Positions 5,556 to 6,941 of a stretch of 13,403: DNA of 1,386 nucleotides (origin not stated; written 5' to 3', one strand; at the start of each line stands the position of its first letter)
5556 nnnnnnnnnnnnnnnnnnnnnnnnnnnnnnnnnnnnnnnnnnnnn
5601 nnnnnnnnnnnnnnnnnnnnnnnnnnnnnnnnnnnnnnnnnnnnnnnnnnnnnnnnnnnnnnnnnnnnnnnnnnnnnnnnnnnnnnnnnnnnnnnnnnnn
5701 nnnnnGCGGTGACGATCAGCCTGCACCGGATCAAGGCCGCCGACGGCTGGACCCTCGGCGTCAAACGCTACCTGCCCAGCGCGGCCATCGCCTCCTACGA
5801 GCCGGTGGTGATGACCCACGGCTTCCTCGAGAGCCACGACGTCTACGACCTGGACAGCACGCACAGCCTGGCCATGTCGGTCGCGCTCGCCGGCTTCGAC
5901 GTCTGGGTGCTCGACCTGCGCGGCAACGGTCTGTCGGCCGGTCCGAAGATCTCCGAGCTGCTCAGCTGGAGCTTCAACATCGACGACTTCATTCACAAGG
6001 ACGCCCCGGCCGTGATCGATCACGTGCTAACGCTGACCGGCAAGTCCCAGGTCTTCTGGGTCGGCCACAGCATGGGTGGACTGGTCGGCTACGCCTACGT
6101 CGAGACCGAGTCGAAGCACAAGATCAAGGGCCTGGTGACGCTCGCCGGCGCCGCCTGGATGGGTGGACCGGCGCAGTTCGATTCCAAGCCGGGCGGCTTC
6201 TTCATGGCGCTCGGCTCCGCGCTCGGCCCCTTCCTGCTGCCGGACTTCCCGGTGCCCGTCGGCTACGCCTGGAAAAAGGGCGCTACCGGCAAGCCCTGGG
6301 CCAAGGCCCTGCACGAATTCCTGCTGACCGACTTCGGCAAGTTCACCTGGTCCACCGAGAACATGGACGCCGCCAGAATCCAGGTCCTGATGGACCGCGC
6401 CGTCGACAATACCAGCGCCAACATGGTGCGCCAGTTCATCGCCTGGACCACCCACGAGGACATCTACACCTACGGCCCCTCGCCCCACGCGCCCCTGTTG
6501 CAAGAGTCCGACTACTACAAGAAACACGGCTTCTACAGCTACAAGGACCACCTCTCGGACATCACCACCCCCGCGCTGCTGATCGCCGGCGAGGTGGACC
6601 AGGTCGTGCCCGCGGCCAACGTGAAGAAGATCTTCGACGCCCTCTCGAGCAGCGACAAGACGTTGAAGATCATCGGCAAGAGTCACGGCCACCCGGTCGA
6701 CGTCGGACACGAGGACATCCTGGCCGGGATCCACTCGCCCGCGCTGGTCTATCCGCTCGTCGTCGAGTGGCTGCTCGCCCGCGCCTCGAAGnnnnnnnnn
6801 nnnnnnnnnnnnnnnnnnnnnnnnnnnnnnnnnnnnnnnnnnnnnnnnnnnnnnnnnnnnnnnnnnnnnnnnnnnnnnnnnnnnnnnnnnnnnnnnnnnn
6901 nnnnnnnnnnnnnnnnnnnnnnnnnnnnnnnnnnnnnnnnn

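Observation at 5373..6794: Eukaryote-type gastric/lysosomal acid lipase family hydrolase fused to an Ig-like domain and exported as a lipoprotein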

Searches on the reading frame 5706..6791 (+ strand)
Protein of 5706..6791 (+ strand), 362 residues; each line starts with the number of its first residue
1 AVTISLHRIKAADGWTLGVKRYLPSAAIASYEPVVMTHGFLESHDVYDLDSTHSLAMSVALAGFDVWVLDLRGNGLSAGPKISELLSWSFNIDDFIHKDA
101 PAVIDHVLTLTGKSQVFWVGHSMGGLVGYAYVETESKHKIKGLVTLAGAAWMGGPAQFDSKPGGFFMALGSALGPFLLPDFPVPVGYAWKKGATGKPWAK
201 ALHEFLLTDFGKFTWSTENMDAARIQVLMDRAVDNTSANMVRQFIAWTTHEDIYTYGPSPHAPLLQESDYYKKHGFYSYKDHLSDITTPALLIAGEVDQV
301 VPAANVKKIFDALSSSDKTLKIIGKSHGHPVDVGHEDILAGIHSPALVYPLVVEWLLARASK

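Call 15: search_solved_structures(query=A2, max_evalue=0.01, show_alignments=3)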
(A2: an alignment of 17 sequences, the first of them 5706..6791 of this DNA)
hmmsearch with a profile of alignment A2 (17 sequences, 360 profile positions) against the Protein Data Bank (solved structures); distinct sequences matched with E-value up to 0.01: 232 (the best 60 are shown).
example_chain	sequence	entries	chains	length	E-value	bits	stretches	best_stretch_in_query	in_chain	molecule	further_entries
1k8q_A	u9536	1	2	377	1.2e-31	113.4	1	30-353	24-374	Triacylglycerol lipase, gastric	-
6v7n_A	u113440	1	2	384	7.3e-31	110.8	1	31-357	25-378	Lysosomal acid lipase/cholesteryl ester hydrolase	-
1hlg_A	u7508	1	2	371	8.9e-31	110.5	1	29-355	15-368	LIPASE, GASTRIC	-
2rau_A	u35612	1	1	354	1.6e-14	57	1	76-186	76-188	Putative esterase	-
5h3h_A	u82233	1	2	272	2.2e-14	56.6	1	58-179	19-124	Abhydrolase domain-containing protein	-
9knj_A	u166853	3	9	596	2.8e-14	56.2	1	48-157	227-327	PHA synthase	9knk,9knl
6qe2_A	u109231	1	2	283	1e-13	54.3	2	51-197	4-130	Monoacylglycerol lipase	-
4zwn_A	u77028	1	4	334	1.9e-12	50.2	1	58-200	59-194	Monoglyceride lipase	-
4zxf_A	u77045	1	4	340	2.1e-12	50.1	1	58-200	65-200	Monoglyceride lipase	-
4x00_A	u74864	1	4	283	3.4e-12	49.4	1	27-185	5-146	Putative hydrolase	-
1t4m_A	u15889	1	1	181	6.2e-12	48.5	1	133-190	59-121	LIPASE A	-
1i6w_A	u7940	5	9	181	7.3e-12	48.3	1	133-191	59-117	LIPASE A | lipase | Esterase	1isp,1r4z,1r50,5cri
3d2c_A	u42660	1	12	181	8.6e-12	48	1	133-189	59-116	Lipase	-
3qzu_A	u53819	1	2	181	9.2e-12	47.9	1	133-189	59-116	Lipase estA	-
5ct4_A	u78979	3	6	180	1e-11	47.8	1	133-191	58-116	Esterase | Wild-type Bacillus subtilis lipase A with 10% [BMIM][Cl] chain A | Lipase EstA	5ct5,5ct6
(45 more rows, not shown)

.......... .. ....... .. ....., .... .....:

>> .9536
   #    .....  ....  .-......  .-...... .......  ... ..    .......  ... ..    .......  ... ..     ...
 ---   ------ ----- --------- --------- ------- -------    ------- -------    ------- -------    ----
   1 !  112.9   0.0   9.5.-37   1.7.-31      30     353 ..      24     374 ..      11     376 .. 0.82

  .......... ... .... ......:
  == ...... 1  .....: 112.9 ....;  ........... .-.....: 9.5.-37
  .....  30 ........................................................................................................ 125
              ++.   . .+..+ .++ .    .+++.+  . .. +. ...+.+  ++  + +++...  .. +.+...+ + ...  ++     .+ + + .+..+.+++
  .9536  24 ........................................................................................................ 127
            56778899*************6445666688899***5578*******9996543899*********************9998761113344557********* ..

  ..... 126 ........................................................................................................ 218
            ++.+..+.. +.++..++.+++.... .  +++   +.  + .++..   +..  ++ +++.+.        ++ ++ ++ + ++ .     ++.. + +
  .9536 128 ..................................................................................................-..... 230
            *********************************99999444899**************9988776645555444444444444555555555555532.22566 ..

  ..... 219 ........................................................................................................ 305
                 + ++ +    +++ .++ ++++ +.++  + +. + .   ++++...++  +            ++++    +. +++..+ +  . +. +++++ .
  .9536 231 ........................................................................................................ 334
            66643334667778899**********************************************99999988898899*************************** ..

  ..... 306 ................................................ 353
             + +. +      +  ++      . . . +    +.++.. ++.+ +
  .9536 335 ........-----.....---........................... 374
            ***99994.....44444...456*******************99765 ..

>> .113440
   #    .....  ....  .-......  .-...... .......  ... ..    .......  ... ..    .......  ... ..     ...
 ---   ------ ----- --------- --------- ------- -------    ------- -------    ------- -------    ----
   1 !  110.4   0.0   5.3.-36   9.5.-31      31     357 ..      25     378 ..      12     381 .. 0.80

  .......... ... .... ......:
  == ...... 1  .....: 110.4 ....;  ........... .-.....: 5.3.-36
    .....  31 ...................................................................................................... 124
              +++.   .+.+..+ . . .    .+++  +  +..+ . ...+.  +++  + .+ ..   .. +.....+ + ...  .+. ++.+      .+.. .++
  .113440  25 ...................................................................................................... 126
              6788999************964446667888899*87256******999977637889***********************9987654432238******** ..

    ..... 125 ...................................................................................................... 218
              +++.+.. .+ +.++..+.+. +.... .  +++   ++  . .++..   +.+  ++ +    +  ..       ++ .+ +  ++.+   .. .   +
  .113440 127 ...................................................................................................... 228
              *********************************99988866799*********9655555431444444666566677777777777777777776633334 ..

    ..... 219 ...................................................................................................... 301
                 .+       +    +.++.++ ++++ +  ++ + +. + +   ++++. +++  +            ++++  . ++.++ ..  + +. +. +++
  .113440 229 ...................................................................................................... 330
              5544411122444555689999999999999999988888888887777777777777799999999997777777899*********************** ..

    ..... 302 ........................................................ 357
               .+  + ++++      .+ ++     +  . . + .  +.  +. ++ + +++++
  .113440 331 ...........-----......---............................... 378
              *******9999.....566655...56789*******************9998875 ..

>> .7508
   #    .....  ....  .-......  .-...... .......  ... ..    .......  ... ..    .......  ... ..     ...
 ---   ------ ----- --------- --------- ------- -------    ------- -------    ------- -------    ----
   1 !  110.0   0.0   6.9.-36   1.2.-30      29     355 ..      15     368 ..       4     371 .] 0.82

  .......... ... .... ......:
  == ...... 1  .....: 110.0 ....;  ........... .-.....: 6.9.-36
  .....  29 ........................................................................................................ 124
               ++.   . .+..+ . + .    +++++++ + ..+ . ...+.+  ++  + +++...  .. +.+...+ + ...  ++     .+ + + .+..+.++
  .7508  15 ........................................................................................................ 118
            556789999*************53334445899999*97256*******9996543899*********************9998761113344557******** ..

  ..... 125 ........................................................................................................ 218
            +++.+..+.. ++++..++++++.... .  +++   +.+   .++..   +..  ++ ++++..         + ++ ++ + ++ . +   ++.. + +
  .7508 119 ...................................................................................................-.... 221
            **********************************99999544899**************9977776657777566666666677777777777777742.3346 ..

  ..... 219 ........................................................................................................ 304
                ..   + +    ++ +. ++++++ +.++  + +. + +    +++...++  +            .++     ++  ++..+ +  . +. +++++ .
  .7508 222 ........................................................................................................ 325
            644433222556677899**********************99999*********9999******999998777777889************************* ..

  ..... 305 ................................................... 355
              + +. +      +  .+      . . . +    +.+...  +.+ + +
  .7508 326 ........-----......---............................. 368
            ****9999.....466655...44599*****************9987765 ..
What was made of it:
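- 5706..6791 (+): Alpha/beta-hydrolase domain, residues 112-473, acid-lipase-like. Family profile against PDB matches acid lipases full-length at E about 1e-31 (call 15).
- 6597..6599 (+): Catalytic Asp409 (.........). Aligned with the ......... Asp of gastric lipase (call 15).
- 6708..6710 (+): Catalytic His446 (VGHEDIL). Aligned with the YNHLDFI His of gastric lipase (call 15).
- On Acid lipase family (gastric/lingual/lysosomal; PF04083 + alpha/beta hydrolase): They align full-length to 1k8q, 6v7n and 1hlg in the profile search (call 15).
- Closest known: Monoacylglycerol lipases. Different: The profile E-value is 17 orders of magnitude weaker (call 15).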

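Call 16: search_protein_families(library=pfam, alignment_id=A2, max_evalue=0.1)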
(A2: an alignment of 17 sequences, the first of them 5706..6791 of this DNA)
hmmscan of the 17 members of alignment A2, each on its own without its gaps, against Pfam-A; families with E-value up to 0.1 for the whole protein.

A. member 1, window:5706-6791:+ (362 aa): 15 families
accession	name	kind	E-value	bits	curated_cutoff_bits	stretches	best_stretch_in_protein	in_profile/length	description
PF12146.15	Hydrolase_4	-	1.3e-24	87.3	27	2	34-156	7-117/239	Serine aminopeptidase, S33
PF00561.26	Abhydrolase_1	-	6.9e-23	82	25.8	1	33-325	2-236/245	alpha/beta hydrolase fold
PF12697.13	Abhydrolase_6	-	1.8e-11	45.6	26.3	1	34-231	1-177/217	Alpha/beta hydrolase family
PF12695.13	Abhydrolase_5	-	7.6e-07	29.5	27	2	277-329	90-142/164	Alpha/beta hydrolase family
PF00326.27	Peptidase_S9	-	1.6e-06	28.2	22.6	1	266-322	124-179/213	Prolyl oligopeptidase family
PF02089.21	Palm_thioest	-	8.8e-06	26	26.8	1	33-149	1-109/254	Palmitoyl protein thioesterase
PF07819.20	PGAP1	-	6.3e-05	23.3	24.3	1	111-169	88-147/233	PGAP1-like alpha/beta domain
PF03959.19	FSH1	-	0.0013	18.9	21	1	279-329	154-199/211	Serine hydrolase (FSH1)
PF02450.21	LCAT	-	0.0015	18.3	21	1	102-157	110-168/392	Lecithin:cholesterol acyltransferase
PF01738.24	DLH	-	0.0024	17.9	21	0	283-322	139-178/217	Dienelactone hydrolase family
PF02129.25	Peptidase_S15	-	0.004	17.3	23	0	266-319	201-252/262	X-Pro dipeptidyl-peptidase (S15 family)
PF20408.4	Abhydrolase_11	-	0.0094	16.1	27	0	102-146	66-105/193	Alpha/beta hydrolase domain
PF02230.22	Abhydrolase_2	-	0.018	15.3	23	0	111-150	102-140/217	Phospholipase/Carboxylesterase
PF12740.14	PETase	-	0.041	13.7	28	0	281-327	162-211/263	PET hydrolase-like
PF06028.17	DUF915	-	0.076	12.8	22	0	115-148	104-141/255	Alpha/beta hydrolase of unknown function (DUF915)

B. families by the number of members that match (of 17 scanned): 30 families (the first 25 are shown)
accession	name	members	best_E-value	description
PF12146.15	Hydrolase_4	17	3.4e-27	Serine aminopeptidase, S33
PF00561.26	Abhydrolase_1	17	1e-25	alpha/beta hydrolase fold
PF12697.13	Abhydrolase_6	16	1.8e-17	Alpha/beta hydrolase family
PF07819.20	PGAP1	15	1.3e-07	PGAP1-like alpha/beta domain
PF00326.27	Peptidase_S9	10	5.2e-07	Prolyl oligopeptidase family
PF02089.21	Palm_thioest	9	6.5e-06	Palmitoyl protein thioesterase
PF12695.13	Abhydrolase_5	8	6.9e-08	Alpha/beta hydrolase family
PF04083.22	Abhydro_lipase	8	7.4e-08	Partial alpha/beta-hydrolase lipase region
PF06028.17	DUF915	8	4.7e-06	Alpha/beta hydrolase of unknown function (DUF915)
PF02129.25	Peptidase_S15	8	1.5e-05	X-Pro dipeptidyl-peptidase (S15 family)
PF20408.4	Abhydrolase_11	7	0.00032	Alpha/beta hydrolase domain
PF01738.24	DLH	6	2.1e-05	Dienelactone hydrolase family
PF02450.21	LCAT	6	0.0015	Lecithin:cholesterol acyltransferase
PF02230.22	Abhydrolase_2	3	4.9e-06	Phospholipase/Carboxylesterase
PF12740.14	PETase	3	4.4e-05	PET hydrolase-like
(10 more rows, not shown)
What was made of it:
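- On Acid lipase family (gastric/lingual/lysosomal; PF04083 + alpha/beta hydrolase): 8 of 17 relatives match at E<=0.1 (call 16).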

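Call 31: find_homologous_proteins(query=A2, max_evalue=1e-10)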
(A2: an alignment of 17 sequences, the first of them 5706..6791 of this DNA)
Query A2 (17 sequences) (362 aa, profile of the alignment): 52 proteins with E <= 1e-10 among 8000 candidates.
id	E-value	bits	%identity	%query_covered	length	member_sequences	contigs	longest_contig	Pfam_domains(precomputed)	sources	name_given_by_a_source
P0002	2.7e-134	466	71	100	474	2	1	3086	PF00326.28,PF07679.23,PF13895.13,PF12740.15,PF13927.13,PF12697.14,PF12695.14,PF00561.27,PF12146.16,PF02230.23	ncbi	-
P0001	7.0e-132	458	100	100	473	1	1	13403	PF02089.22,PF00326.28,PF13927.13,PF12697.14,PF12695.14,PF00561.27,PF12146.16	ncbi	-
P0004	5.1e-131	455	68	100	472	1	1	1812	PF07679.23,PF12697.14,PF00561.27,PF12146.16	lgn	-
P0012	2.1e-122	427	31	99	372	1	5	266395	PF12697.14,PF00561.27,PF12146.16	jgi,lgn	jgi:pimeloyl-ACP methyl ester carboxylesterase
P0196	5.7e-112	392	40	97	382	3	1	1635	PF12697.14,PF00561.27,PF12146.16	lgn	-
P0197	2.2e-110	387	32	97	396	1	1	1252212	PF00561.27,PF12146.16,PF04083.23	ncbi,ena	-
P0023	2.5e-110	387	24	98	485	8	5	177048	PF12697.14,PF00561.27,PF12146.16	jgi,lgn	jgi:polyhydroxyalkanoate synthase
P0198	2.3e-107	377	32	97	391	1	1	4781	PF00561.27,PF12146.16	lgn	-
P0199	1.2e-97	345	30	99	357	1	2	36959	PF12697.14,PF00561.27,PF12146.16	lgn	-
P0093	6.7e-94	333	27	98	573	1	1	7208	PF00326.28,PF12697.14,PF00561.27,PF12146.16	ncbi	-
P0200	9.4e-94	333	23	99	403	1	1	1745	PF12697.14,PF00561.27,PF12146.16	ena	-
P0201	5.7e-93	330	33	36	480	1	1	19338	PF12697.14,PF00561.27,PF12146.16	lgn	-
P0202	5.7e-92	327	41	38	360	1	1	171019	PF02089.22,PF12697.14,PF00561.27,PF12146.16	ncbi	-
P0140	2.1e-91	325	25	99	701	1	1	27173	PF12697.14,PF00561.27,PF12146.16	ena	-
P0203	6.2e-91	323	26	98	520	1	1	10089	PF00326.28,PF12697.14,PF00561.27,PF12146.16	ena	-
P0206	4.9e-89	317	26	95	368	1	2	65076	PF12697.14,PF02450.22,PF00561.27,PF07819.20,PF12146.16,PF04083.23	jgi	-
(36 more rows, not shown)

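Call 57: search_protein_families(library=pfam, proteins=[P0197, P0206], max_evalue=0.01)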
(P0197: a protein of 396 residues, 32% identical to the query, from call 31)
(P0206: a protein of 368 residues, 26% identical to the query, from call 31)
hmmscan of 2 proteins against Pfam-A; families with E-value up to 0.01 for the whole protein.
P0197 (396 aa): 5 families
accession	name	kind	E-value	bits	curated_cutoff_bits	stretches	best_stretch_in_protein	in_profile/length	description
PF12146.15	Hydrolase_4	-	1.9e-19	70.4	27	1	99-338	20-227/239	Serine aminopeptidase, S33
PF00561.26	Abhydrolase_1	-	4.8e-18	66.1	25.8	1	79-198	1-102/245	alpha/beta hydrolase fold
PF04083.22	Abhydro_lipase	-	1.5e-05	24.9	27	1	52-90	13-55/63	Partial alpha/beta-hydrolase lipase region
PF13439.12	Glyco_transf_4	-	9.9e-05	22.9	28.5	0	101-135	10-44/170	Glycosyltransferase Family 4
PF01593.30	Amino_oxidase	-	0.0099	15.6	19.8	0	99-119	3-23/443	Flavin containing amine oxidoreductase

P0206 (368 aa): 12 families
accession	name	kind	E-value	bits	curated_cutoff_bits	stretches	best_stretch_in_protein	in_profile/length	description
PF00561.26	Abhydrolase_1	-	3.7e-22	79.6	25.8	1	61-312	1-215/245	alpha/beta hydrolase fold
PF12146.15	Hydrolase_4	-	5.6e-18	65.6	27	1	62-332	6-227/239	Serine aminopeptidase, S33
PF12697.13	Abhydrolase_6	-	7.2e-14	53.4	26.3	1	63-309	1-178/217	Alpha/beta hydrolase family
PF04083.22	Abhydro_lipase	-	1.3e-06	28.3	27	1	33-77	12-60/63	Partial alpha/beta-hydrolase lipase region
PF02450.21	LCAT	-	2.6e-06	27.4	21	1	138-194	104-163/392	Lecithin:cholesterol acyltransferase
PF07819.20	PGAP1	-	1.2e-05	25.7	24.3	1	135-198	71-134/233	PGAP1-like alpha/beta domain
PF02089.21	Palm_thioest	-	4.4e-05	23.7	26.8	1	62-192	1-109/254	Palmitoyl protein thioesterase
PF05990.18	DUF900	-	0.00016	21.6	20.5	1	135-187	75-127/232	Alpha/beta hydrolase of unknown function (DUF900)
PF06028.17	DUF915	-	0.00019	21.3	22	1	143-192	92-142/255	Alpha/beta hydrolase of unknown function (DUF915)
PF05277.18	DUF726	-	0.00063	19.2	22.6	1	147-195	212-261/343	Protein of unknown function (DUF726)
PF00756.26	Esterase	-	0.0015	18.8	22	1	43-167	5-128/251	Putative esterase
PF05057.20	DUF676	-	0.0024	17.8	20.3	1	143-193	66-125/217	Putative serine esterase (DUF676)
